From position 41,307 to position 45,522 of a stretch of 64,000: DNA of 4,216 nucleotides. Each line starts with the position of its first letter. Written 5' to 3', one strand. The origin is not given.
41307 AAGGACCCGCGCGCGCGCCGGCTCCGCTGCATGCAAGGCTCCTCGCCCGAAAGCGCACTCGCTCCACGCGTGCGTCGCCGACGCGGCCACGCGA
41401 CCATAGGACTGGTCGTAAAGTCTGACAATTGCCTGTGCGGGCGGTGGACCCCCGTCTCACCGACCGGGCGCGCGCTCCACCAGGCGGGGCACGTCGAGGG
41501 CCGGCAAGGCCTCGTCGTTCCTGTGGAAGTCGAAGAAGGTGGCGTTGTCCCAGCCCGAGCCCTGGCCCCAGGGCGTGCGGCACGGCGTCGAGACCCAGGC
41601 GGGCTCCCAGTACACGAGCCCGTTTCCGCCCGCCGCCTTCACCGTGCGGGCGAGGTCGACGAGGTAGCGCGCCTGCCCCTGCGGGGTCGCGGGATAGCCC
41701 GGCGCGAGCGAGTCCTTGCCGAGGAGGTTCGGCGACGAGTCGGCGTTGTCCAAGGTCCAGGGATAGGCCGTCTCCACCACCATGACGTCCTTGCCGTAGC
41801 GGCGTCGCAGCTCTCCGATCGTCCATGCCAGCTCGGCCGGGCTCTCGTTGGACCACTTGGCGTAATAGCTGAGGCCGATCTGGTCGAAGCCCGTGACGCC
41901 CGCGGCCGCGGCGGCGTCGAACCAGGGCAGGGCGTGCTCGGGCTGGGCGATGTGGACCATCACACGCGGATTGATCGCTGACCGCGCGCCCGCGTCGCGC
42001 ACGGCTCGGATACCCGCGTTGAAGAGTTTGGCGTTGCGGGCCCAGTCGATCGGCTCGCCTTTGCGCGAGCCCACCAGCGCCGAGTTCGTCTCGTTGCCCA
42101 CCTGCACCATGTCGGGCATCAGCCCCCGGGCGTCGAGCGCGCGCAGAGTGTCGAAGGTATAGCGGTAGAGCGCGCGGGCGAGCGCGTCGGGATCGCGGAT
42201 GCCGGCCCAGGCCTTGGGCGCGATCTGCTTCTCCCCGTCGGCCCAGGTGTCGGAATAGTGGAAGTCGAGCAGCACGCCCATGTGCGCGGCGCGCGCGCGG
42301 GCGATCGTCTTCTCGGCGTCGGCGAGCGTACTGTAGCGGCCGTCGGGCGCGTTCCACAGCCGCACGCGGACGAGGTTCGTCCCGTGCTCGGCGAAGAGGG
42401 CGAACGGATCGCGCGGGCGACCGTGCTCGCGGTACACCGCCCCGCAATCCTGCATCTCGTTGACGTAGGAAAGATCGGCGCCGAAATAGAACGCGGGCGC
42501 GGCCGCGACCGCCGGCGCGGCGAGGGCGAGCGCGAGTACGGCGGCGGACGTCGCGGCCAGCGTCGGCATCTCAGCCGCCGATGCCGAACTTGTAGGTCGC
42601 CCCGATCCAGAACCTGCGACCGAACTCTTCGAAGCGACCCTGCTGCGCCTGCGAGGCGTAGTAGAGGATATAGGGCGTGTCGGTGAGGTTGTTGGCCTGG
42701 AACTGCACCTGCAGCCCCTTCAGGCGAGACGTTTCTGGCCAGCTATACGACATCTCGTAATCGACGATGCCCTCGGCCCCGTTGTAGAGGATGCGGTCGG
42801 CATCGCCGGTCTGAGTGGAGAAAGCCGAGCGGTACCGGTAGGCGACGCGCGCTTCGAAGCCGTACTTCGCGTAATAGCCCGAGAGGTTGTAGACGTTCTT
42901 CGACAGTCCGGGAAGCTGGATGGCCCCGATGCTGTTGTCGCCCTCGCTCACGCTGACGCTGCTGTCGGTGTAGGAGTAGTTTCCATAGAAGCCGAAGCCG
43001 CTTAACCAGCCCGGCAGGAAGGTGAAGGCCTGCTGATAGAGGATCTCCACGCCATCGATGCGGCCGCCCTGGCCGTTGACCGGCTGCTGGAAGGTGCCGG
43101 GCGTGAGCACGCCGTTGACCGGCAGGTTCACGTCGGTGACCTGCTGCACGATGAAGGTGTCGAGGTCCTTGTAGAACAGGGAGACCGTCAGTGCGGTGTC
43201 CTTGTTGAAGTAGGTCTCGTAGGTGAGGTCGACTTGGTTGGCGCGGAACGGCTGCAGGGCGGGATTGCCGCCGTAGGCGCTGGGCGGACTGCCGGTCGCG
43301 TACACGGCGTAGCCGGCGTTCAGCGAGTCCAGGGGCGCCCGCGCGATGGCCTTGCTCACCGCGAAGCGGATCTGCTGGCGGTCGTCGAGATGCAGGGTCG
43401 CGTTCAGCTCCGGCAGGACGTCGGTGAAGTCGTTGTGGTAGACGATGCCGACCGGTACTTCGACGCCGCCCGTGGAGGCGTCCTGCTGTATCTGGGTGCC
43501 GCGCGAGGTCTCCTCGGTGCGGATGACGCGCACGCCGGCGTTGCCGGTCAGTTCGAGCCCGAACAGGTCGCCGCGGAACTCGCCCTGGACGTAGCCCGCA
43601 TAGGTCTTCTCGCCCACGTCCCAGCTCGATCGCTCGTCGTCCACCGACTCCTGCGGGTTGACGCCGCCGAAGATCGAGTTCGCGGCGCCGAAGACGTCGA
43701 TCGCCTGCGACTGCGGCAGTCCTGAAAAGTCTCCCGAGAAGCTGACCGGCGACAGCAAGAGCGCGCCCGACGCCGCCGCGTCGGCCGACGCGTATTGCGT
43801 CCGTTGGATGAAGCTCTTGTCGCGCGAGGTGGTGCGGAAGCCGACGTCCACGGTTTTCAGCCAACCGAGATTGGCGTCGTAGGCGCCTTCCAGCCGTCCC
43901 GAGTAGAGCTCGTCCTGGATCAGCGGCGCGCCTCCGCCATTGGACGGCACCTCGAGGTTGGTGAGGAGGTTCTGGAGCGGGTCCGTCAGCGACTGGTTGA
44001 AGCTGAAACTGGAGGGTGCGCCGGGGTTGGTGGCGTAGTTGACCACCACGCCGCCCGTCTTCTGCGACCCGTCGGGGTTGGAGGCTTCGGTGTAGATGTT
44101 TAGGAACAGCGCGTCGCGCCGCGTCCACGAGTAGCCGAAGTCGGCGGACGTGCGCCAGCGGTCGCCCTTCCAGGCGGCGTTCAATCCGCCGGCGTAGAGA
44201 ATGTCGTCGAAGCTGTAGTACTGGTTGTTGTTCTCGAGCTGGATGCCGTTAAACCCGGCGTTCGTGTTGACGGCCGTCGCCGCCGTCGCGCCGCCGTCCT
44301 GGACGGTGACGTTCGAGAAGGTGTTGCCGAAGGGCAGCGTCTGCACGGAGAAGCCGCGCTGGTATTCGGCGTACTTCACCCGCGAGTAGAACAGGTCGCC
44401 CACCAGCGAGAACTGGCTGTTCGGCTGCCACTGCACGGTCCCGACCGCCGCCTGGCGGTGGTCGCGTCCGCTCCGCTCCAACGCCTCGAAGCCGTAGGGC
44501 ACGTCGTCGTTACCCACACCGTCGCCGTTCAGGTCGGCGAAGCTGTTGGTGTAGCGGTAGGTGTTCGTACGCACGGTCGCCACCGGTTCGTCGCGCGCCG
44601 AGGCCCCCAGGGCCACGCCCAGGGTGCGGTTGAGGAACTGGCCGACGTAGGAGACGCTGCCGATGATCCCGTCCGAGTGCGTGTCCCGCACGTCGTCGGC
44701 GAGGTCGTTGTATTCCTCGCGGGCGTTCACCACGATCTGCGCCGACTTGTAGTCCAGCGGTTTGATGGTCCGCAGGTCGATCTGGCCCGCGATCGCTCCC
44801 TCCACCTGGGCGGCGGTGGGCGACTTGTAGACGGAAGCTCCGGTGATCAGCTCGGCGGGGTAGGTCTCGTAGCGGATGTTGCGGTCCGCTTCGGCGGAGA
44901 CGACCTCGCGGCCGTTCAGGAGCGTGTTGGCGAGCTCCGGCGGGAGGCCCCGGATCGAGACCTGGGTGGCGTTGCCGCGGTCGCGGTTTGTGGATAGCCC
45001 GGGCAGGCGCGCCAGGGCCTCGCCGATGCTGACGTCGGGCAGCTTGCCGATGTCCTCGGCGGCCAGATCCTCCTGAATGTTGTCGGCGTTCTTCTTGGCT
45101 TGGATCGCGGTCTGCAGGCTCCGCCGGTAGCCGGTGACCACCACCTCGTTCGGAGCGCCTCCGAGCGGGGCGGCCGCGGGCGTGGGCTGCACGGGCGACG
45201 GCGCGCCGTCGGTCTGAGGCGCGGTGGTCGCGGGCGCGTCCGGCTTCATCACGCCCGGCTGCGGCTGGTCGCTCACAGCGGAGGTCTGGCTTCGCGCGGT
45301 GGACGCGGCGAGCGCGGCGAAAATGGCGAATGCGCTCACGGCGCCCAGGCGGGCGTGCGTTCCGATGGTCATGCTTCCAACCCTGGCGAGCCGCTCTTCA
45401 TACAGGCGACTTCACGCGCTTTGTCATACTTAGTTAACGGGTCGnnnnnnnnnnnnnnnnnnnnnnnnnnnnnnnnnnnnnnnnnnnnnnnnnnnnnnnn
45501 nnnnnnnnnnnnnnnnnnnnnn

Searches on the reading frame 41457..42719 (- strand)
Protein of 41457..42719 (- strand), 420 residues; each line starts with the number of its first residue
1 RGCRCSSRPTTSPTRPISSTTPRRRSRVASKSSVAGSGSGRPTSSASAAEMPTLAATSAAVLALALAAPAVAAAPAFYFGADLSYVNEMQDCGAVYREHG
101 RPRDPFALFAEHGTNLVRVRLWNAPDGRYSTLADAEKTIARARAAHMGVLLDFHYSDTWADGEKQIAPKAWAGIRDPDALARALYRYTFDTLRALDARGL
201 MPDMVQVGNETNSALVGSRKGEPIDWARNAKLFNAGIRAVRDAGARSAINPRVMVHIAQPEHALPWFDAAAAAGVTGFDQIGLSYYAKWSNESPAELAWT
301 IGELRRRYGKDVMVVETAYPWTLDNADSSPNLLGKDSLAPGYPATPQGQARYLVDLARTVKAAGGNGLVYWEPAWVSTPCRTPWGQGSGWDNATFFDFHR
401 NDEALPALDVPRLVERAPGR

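Call 28: search_protein_families(library=pfam, proteins=[window:41457-42719:-], max_evalue=0.001)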
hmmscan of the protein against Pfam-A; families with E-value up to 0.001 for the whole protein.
window:41457-42719:- (420 aa): 1 family
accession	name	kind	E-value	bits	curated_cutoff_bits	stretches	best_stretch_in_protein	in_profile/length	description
PF07745.19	Glyco_hydro_53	-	2.4e-107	359.3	24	1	78-410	1-339/340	Glycosyl hydrolase family 53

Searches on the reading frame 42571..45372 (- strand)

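Call 28: search_protein_families(library=pfam, proteins=[window:42571-45372:-], max_evalue=0.001)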
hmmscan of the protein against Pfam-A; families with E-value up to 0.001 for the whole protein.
window:42571-45372:- (933 aa): 2 families
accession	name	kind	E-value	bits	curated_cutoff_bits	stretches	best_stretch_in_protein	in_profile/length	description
PF14905.12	OMP_b-brl_3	-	2.4e-15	56.9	27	1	576-927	99-408/408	Outer membrane protein beta-barrel family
PF07715.20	Plug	-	1e-13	52.1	23.9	1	103-196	12-106/107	TonB-dependent Receptor Plug Domain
